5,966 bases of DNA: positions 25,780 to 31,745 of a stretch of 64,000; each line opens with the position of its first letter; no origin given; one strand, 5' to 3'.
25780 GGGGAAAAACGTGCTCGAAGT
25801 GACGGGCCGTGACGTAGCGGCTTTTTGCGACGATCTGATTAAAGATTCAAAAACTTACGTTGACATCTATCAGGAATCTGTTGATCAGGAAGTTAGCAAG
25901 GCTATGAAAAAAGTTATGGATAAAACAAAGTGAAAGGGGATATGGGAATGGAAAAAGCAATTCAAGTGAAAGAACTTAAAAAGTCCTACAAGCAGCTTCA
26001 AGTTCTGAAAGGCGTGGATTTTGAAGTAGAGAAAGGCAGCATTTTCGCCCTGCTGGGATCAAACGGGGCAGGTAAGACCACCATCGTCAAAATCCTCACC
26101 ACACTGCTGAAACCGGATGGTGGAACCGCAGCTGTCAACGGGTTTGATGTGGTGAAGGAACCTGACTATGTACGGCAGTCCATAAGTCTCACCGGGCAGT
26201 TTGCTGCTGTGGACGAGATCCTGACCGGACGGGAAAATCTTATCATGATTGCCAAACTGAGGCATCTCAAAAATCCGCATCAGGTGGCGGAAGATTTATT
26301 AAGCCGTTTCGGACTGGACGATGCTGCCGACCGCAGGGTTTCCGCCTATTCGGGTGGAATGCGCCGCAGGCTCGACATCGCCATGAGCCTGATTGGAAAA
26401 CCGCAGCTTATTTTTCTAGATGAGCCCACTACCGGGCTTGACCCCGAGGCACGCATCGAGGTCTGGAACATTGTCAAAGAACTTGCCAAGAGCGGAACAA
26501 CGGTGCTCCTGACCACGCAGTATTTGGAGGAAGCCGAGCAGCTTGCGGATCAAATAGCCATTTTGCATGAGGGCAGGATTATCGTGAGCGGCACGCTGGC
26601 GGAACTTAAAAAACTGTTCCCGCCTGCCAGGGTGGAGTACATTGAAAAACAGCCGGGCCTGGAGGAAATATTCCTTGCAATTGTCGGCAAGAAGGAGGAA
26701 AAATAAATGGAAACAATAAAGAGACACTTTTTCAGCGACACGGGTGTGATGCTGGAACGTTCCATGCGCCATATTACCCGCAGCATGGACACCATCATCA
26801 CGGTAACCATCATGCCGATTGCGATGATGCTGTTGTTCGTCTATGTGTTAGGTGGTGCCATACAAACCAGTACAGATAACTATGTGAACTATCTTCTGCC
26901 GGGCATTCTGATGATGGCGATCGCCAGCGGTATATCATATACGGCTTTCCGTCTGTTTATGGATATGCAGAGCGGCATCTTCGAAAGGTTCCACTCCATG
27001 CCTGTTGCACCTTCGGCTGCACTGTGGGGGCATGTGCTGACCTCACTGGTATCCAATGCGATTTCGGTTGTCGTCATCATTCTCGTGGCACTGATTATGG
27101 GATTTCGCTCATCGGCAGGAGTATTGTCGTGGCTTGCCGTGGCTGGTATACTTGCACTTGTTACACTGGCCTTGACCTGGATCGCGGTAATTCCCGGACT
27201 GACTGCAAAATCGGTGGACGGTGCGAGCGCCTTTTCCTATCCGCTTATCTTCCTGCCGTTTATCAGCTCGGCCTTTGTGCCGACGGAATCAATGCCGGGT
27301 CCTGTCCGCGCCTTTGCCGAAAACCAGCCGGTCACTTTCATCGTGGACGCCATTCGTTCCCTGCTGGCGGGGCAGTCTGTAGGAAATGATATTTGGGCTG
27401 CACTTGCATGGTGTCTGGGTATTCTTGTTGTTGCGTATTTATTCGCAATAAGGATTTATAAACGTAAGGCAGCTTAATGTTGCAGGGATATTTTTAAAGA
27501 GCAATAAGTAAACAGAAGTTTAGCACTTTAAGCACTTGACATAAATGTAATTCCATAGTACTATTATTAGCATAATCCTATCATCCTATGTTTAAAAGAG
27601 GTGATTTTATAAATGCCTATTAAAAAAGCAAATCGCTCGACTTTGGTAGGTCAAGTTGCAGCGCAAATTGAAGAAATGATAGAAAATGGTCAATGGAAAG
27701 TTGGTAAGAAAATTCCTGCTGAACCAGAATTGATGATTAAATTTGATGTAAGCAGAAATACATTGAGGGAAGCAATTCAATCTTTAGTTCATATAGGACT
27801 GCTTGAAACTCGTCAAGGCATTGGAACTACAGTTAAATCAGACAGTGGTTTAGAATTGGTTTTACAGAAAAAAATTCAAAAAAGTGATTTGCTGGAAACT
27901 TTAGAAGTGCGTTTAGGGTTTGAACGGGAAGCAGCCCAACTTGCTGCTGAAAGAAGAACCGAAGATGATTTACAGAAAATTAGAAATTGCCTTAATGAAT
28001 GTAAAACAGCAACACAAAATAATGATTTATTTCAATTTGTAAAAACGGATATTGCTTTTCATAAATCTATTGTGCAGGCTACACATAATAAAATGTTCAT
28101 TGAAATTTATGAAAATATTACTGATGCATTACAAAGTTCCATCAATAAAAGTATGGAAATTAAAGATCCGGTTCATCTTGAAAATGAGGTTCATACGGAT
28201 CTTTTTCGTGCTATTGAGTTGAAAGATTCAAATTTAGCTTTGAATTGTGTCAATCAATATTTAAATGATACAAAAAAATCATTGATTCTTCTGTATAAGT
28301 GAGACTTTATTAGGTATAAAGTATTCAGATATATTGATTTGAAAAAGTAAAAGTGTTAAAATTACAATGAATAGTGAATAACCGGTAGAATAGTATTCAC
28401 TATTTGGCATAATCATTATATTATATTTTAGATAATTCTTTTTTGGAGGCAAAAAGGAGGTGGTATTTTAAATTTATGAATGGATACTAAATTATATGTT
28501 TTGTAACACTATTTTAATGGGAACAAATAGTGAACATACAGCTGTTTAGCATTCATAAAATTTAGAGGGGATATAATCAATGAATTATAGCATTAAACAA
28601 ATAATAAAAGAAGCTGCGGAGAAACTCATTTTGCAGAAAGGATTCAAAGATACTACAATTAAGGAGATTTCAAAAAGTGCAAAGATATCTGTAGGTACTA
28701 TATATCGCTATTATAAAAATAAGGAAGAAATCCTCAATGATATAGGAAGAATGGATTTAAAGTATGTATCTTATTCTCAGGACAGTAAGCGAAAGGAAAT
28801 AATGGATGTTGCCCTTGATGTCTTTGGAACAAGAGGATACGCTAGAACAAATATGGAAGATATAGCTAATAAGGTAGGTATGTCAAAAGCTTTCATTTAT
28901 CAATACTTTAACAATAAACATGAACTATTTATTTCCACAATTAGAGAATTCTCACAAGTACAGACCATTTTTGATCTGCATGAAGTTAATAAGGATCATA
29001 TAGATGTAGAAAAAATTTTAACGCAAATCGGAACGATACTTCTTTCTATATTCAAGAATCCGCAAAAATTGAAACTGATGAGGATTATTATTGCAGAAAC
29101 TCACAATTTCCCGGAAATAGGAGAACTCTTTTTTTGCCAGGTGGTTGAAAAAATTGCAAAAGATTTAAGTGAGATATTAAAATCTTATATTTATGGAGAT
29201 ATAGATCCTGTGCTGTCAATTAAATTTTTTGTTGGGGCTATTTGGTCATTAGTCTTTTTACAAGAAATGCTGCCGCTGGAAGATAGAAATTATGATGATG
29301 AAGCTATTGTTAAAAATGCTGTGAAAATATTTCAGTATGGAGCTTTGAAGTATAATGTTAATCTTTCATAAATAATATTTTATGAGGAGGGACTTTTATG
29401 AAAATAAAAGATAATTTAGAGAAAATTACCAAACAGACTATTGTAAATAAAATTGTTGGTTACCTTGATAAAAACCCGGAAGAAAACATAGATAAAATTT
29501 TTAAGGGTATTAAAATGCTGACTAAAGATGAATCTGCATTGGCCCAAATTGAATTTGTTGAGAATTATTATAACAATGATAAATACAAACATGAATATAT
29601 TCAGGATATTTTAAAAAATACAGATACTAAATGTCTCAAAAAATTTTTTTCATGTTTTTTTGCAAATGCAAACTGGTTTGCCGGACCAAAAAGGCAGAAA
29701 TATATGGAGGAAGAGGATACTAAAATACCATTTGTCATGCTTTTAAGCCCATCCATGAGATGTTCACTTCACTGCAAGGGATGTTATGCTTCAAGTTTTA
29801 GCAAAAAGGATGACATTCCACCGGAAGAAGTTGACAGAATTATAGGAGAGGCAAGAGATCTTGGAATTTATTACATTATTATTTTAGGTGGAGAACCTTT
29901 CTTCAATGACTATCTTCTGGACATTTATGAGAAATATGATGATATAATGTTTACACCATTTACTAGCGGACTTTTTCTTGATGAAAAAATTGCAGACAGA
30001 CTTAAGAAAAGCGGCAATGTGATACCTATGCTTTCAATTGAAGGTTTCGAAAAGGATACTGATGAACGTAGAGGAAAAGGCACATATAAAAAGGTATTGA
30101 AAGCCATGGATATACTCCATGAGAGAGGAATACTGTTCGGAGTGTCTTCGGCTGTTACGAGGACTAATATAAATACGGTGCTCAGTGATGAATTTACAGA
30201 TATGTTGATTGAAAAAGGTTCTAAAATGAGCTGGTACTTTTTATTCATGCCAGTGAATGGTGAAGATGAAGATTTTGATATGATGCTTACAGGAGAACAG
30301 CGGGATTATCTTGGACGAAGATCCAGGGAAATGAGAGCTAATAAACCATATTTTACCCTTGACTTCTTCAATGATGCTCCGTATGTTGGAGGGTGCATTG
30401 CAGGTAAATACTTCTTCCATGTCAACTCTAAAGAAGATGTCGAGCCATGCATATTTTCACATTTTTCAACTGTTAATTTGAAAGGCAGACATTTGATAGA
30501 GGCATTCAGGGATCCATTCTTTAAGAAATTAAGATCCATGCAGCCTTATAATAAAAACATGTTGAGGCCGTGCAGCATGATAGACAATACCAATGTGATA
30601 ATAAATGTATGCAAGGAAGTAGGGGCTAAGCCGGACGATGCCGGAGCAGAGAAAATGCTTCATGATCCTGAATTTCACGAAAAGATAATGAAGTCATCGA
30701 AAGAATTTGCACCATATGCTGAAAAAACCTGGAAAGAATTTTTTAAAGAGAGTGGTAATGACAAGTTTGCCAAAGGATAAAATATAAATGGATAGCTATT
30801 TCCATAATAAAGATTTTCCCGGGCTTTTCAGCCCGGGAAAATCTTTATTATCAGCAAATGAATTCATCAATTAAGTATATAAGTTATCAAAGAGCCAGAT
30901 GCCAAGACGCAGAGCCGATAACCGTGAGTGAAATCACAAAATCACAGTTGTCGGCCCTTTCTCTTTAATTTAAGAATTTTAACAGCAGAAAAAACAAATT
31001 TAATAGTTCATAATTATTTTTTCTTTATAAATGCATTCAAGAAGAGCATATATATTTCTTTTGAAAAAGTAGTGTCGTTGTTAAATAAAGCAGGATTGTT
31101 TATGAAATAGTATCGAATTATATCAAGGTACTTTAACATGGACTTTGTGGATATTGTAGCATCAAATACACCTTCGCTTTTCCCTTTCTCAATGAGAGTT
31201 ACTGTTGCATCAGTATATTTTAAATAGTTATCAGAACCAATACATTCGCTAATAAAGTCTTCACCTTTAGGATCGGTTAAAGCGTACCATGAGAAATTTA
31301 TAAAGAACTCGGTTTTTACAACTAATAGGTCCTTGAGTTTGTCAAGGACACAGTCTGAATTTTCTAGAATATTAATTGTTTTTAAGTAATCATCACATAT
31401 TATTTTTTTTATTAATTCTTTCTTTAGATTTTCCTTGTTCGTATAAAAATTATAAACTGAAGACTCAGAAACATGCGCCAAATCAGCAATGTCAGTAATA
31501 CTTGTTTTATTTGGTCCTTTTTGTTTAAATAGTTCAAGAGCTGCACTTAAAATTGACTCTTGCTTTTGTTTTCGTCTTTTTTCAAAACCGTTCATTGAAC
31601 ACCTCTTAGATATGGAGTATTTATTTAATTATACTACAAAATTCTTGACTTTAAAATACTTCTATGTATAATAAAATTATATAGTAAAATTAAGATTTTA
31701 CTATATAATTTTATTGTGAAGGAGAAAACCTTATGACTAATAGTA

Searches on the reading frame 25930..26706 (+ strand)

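Call 61: search_protein_families(library=pfam, proteins=[window:25930-26706:+], max_evalue=0.00001)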
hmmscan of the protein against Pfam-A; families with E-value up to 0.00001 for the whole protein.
window:25930-26706:+ (258 aa): 3 families
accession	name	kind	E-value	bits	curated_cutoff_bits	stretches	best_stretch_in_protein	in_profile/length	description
PF00005.33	ABC_tran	-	3.5e-31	109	25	1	26-168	1-137/137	ABC transporter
PF13304.12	AAA_21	-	1.2e-13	52.2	27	1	123-197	221-298/304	AAA domain, putative AbiEii toxin, Type IV TA system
PF13175.12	AAA_15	-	1.1e-06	28.9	32.1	0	28-91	18-83/374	AAA ATPase domain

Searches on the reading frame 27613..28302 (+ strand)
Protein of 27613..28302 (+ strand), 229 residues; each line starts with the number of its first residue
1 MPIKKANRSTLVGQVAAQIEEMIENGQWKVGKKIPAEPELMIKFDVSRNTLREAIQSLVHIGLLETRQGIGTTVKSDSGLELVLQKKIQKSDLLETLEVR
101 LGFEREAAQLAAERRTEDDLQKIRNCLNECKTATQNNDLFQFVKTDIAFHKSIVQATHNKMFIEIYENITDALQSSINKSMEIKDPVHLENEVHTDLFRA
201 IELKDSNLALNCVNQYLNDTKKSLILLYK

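Call 61: search_protein_families(library=pfam, proteins=[window:27613-28302:+], max_evalue=0.00001)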
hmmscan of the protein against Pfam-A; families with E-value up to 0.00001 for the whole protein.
window:27613-28302:+ (229 aa): 2 families
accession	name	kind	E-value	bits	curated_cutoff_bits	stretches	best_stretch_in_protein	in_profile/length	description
PF07729.17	FCD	-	4.9e-24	85.6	24.3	1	95-218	1-124/125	FCD domain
PF00392.27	GntR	-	1.7e-19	69.7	27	1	13-74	3-64/64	Bacterial regulatory proteins, gntR family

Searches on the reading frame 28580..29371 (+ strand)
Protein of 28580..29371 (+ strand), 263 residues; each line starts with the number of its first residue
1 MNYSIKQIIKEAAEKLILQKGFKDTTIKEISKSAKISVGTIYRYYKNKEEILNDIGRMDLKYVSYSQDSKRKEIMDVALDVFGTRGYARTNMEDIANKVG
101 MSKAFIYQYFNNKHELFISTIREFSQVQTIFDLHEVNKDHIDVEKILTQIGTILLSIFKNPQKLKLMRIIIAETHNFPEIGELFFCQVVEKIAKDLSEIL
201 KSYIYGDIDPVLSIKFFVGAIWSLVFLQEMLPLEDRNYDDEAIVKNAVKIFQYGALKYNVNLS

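Call 29: search_protein_families(library=pfam, proteins=[window:28580-29371:+], max_evalue=0.001)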
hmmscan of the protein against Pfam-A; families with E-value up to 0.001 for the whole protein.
window:28580-29371:+ (263 aa): 5 families
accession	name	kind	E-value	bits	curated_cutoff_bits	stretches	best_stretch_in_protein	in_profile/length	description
PF00440.29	TetR_N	-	1e-31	108.9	24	2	74-118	1-45/47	Bacterial regulatory proteins, tetR family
PF14246.11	TetR_C_7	-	4.3e-09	36.8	22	1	146-203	2-59/119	AefR-like transcriptional repressor, C-terminal domain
PF13022.12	HTH_Tnp_1_2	-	2e-05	25.1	27.9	0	10-50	13-52/122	Helix-turn-helix of insertion element transposase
PF13412.12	HTH_24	-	0.00039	20.4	21.9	0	24-49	17-42/48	Winged helix-turn-helix DNA-binding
PF01381.28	HTH_3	-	0.0006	20.2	23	0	92-116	12-36/55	Helix-turn-helix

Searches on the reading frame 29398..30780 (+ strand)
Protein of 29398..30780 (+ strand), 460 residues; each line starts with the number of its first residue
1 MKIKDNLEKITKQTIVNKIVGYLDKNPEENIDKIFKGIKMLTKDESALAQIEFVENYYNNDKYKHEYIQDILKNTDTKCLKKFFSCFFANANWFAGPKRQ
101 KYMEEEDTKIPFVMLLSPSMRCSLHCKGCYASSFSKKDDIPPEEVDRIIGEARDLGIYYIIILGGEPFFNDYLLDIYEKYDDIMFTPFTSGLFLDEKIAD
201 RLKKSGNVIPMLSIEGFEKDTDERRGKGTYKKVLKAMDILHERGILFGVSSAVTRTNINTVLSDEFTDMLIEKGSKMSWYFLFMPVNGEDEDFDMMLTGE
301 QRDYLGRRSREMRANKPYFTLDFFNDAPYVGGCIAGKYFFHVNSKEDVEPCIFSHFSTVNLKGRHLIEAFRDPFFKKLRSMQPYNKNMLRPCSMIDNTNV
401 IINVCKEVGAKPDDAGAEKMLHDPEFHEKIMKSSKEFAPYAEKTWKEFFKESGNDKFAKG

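Call 29: search_protein_families(library=pfam, proteins=[window:29398-30780:+], max_evalue=0.001)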
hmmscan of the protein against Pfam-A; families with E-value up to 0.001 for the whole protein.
window:29398-30780:+ (460 aa): 2 families
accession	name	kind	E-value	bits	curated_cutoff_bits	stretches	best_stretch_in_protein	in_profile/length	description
PF04055.27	Radical_SAM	-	1.3e-22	81.1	29.5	1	117-246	2-142/166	Radical SAM superfamily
PF13353.11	Fer4_12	-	4.3e-06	27.5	22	1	122-171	15-67/137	4Fe-4S single cluster domain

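Call 89: search_protein_families(library=pfam, proteins=[window:29398-30780:+], max_evalue=0.00001)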
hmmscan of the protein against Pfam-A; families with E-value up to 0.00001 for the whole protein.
window:29398-30780:+ (460 aa): 2 families
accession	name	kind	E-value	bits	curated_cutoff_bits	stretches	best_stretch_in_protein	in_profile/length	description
PF04055.27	Radical_SAM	-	1.3e-22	81.1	29.5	1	117-246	2-142/166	Radical SAM superfamily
PF13353.11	Fer4_12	-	4.3e-06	27.5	22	0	122-171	15-67/137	4Fe-4S single cluster domain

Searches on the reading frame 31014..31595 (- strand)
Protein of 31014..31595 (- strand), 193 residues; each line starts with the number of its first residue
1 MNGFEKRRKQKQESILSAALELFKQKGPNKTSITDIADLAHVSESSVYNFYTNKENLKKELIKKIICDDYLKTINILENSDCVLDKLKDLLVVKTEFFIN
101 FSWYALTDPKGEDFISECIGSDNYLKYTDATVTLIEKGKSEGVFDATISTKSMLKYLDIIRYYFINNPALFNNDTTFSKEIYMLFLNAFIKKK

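Call 29: search_protein_families(library=pfam, proteins=[window:31014-31595:-], max_evalue=0.001)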
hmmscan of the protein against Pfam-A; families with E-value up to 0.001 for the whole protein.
window:31014-31595:- (193 aa): 1 family
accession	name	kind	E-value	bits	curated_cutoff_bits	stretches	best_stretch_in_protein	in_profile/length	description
PF00440.29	TetR_N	-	2.1e-12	47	24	1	15-60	1-46/47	Bacterial regulatory proteins, tetR family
